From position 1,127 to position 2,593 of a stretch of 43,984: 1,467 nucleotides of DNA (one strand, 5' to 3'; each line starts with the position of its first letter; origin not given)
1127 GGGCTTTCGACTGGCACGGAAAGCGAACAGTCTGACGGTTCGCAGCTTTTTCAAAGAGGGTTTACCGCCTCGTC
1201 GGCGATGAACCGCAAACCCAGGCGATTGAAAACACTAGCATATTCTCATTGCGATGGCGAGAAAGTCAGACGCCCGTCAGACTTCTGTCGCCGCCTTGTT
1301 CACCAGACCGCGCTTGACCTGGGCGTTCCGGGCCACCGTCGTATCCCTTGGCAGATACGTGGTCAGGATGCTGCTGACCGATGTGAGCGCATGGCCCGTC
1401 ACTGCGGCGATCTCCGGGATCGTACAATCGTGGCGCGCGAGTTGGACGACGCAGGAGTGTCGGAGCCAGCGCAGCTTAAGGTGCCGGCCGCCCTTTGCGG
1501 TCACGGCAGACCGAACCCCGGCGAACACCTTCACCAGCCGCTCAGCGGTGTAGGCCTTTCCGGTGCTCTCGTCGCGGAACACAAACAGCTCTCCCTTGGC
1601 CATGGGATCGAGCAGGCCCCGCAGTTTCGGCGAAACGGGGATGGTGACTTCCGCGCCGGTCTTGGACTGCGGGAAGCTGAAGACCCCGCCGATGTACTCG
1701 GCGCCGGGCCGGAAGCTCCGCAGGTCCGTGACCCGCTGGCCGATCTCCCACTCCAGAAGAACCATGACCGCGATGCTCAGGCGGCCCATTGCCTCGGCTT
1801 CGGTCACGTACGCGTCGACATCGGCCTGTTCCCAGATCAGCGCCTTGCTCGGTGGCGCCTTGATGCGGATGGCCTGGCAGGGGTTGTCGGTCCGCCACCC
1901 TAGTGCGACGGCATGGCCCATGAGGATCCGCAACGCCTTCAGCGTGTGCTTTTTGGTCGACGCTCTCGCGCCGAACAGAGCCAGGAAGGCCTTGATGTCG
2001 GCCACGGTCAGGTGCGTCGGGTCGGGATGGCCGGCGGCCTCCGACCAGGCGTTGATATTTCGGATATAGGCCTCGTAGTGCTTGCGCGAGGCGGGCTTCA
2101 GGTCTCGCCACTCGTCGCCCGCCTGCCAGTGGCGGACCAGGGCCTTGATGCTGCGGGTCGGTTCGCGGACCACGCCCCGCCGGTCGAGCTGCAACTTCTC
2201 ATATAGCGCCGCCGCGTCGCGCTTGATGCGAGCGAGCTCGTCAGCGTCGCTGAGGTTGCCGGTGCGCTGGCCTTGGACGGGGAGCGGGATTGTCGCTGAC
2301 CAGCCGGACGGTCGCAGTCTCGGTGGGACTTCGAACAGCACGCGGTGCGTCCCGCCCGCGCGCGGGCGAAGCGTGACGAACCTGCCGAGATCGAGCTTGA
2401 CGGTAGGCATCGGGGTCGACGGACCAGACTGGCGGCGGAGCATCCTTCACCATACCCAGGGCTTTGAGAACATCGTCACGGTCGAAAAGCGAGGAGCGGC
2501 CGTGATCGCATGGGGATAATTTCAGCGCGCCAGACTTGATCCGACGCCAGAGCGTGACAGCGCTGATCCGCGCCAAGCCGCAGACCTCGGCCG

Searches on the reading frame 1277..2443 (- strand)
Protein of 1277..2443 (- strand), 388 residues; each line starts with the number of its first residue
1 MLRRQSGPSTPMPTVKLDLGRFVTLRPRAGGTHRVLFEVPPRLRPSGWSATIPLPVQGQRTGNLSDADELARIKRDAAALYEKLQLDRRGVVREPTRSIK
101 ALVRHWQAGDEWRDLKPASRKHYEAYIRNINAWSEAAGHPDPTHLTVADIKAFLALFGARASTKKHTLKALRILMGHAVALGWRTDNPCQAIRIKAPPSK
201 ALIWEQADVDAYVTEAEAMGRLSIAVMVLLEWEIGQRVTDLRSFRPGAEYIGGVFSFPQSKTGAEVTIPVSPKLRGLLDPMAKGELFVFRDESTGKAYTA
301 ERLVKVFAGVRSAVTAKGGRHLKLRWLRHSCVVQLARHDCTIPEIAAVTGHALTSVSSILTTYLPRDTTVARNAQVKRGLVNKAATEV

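Call 62: search_protein_families(library=pfam, alignment_id=A6, max_evalue=0.0001)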
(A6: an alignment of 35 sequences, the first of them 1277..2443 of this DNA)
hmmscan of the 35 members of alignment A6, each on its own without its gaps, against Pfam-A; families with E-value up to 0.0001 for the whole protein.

A. member 1, window:1277-2443:- (388 aa): 0 families

B. families by the number of members that match (of 35 scanned): 17 families
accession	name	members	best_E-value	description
PF16510.12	P22_portal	1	1.8e-167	Phage P22-like portal protein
PF11651.14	P22_CoatProtein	1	4.8e-33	P22 coat protein - gene protein 5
PF04466.19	Terminase_3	1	5.7e-29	Phage terminase large subunit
PF00959.24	Phage_lysozyme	1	5.9e-29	Phage lysozyme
PF05772.17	NinB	1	6e-20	NinB protein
PF01555.25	N6_N4_Mtase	1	5.1e-19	DNA methylase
PF13730.12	HTH_36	1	6.8e-14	Helix-turn-helix domain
PF02357.24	NusG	1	2.9e-11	Transcription termination factor nusG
PF08299.17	Bac_DnaA_C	1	6.7e-10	Bacterial dnaA protein helix-turn-helix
PF05866.16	RusA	1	3.5e-09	Endodeoxyribonuclease RusA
PF19264.4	DUF5907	1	3e-08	Repeat of unknown function (DUF5907)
PF13936.12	HTH_38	1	2.6e-07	Helix-turn-helix domain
PF03237.21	Terminase_6N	1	4.7e-06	Terminase large subunit, T4likevirus-type, N-terminal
PF08291.16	Peptidase_M15_3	1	6.3e-06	Peptidase M15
PF16677.11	GP3_package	1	9.8e-06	DNA-packaging protein gp3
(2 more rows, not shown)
